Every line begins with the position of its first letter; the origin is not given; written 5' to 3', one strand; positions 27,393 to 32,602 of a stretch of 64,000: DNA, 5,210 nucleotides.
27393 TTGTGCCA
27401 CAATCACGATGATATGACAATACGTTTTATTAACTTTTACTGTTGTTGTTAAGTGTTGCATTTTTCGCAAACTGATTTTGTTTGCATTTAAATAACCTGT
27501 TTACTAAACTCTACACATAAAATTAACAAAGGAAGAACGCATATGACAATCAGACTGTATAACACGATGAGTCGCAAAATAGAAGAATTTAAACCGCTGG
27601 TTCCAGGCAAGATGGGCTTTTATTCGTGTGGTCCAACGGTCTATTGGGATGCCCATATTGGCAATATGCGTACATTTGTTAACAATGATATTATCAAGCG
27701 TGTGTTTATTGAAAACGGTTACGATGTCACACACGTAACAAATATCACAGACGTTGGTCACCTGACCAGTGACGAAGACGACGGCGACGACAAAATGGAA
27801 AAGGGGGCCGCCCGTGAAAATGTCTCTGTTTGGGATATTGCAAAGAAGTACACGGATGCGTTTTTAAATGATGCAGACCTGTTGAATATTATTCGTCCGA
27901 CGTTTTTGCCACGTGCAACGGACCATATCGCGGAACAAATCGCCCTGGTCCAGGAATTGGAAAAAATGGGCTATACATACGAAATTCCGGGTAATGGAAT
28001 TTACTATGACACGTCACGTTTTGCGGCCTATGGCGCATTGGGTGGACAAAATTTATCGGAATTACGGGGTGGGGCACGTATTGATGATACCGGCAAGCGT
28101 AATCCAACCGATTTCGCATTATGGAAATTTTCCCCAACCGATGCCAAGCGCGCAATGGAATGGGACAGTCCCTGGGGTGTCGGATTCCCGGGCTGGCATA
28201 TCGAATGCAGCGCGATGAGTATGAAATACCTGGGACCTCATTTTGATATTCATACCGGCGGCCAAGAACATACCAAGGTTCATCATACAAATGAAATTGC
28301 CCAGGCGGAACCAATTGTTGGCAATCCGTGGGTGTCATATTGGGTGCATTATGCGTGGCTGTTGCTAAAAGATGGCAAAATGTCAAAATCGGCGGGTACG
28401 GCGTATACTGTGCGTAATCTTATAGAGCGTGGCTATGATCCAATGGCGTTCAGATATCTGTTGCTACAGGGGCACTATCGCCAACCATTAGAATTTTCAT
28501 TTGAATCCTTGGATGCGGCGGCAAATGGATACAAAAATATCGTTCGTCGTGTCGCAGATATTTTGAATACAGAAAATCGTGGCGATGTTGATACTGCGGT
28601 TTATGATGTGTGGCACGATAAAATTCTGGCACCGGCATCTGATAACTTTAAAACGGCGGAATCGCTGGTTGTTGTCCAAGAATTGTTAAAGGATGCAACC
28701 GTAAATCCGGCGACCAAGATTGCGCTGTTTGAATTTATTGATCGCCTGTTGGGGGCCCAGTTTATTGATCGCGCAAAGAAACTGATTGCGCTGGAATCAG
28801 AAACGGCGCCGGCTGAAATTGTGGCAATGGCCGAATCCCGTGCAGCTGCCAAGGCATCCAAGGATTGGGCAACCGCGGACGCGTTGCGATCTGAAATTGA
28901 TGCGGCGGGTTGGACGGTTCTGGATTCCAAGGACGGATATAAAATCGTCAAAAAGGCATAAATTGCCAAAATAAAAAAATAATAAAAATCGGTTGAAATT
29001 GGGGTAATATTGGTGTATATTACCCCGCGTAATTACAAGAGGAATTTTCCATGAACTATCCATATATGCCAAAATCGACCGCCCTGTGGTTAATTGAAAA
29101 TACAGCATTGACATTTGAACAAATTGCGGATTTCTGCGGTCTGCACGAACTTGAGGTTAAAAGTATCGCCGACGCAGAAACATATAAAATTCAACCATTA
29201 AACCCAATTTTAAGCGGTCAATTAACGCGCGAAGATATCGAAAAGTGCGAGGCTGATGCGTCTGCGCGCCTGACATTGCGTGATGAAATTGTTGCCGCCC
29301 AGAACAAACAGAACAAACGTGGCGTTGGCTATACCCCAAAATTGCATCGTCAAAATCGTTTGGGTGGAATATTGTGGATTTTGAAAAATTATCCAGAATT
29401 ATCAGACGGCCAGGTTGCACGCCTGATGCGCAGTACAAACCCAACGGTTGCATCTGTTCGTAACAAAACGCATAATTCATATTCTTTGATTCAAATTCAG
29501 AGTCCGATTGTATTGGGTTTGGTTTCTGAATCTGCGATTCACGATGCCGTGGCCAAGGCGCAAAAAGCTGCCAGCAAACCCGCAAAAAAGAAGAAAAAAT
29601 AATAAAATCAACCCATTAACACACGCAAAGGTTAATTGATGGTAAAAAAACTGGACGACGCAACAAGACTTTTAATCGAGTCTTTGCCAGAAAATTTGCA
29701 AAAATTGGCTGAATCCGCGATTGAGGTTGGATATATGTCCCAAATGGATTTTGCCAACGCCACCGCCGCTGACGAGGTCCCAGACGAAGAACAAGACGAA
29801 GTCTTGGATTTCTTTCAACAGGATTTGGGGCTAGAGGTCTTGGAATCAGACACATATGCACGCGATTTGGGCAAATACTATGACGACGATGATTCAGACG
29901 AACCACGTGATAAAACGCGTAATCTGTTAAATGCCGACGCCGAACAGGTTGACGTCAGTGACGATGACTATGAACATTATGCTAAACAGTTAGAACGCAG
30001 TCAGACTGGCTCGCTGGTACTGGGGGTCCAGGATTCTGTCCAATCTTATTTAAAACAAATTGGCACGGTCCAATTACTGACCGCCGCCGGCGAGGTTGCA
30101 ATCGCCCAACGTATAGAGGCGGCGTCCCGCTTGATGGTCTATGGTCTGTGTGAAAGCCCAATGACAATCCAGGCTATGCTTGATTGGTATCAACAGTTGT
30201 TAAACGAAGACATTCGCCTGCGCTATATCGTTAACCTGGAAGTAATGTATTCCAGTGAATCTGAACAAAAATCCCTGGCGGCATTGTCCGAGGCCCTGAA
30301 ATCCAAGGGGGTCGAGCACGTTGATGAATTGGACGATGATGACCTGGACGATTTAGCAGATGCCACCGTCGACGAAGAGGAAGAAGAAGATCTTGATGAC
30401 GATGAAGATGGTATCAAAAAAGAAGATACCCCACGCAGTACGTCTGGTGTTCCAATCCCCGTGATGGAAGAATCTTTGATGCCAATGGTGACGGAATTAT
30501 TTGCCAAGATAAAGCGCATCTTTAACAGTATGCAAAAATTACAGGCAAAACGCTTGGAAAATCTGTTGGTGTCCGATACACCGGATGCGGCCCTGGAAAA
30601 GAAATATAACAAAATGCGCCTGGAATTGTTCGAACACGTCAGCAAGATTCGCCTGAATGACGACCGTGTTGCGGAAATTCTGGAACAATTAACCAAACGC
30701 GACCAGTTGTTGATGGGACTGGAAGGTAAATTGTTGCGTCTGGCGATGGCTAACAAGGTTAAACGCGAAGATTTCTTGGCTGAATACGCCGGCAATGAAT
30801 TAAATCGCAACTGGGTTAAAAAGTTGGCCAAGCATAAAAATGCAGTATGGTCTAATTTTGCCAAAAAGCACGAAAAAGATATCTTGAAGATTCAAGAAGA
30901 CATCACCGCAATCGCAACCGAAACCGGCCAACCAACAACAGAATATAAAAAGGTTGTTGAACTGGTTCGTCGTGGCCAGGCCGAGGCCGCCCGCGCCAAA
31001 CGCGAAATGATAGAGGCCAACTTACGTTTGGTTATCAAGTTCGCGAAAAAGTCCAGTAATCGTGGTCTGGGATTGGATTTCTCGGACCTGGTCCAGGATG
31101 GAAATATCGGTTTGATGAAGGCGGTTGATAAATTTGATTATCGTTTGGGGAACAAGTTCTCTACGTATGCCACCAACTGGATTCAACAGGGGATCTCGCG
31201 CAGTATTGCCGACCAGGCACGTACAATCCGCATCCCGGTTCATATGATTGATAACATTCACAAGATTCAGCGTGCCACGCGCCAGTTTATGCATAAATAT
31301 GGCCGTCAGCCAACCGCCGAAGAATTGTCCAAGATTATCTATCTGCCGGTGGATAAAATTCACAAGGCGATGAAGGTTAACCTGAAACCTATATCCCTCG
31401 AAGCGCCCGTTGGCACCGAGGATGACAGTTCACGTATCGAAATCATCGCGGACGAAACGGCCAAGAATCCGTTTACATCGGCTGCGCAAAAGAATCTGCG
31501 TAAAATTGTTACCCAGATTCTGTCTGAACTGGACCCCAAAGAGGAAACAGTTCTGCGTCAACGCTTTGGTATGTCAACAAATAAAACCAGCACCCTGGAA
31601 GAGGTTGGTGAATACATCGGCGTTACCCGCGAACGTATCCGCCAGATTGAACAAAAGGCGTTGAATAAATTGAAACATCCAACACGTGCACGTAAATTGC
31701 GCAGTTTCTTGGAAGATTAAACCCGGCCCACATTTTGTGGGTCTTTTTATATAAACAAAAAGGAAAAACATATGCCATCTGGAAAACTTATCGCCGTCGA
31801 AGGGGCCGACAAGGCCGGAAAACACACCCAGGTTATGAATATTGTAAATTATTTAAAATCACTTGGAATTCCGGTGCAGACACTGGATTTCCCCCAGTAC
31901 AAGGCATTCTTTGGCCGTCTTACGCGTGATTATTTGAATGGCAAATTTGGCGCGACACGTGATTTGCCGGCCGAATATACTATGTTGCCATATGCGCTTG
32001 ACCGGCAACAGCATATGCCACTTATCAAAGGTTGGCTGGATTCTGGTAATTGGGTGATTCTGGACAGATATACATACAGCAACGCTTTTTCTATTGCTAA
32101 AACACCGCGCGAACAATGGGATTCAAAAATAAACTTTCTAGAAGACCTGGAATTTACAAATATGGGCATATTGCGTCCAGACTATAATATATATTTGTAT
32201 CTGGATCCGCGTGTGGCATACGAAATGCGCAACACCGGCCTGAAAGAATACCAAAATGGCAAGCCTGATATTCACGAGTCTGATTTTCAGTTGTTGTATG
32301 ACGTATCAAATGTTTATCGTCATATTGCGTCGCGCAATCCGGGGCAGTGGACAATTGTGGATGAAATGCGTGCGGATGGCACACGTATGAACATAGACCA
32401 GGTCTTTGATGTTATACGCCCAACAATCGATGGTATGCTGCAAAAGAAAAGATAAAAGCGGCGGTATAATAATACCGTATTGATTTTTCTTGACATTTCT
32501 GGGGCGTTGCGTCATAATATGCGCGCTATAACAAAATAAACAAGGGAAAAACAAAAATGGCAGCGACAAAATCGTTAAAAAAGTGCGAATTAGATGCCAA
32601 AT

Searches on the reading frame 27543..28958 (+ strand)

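Call 92: search_protein_families(library=pfam, proteins=[window:27543-28958:+], max_evalue=0.00001)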
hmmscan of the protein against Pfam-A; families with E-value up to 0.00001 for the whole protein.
window:27543-28958:+ (472 aa): 3 families
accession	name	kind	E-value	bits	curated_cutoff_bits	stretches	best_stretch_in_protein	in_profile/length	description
PF01406.26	tRNA-synt_1e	-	1.5e-91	307.3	27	1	16-327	2-300/301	tRNA synthetases class I (C) catalytic domain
PF09334.17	tRNA-synt_1g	-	2.9e-10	39.9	20.1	0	36-154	13-122/391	tRNA synthetases class I (M)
PF01921.24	tRNA-synt_1f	-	5.6e-09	35.8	27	1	267-354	269-354/360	tRNA synthetases class I (K)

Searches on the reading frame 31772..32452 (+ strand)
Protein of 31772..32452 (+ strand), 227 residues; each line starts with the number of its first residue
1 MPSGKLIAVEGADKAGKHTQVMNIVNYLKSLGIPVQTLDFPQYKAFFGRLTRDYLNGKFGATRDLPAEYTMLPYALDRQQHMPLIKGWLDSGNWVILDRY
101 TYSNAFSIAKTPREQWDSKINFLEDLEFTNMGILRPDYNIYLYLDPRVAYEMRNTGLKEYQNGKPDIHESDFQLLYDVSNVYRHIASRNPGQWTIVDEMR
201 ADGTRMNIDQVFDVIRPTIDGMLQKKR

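Call 92: search_protein_families(library=pfam, proteins=[window:31772-32452:+], max_evalue=0.00001)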
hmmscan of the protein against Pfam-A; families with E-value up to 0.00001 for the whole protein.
window:31772-32452:+ (227 aa): 1 family
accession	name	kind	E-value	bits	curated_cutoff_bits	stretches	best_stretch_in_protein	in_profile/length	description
PF02223.23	Thymidylate_kin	-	5e-18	65.9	27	1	9-197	1-173/185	Thymidylate kinase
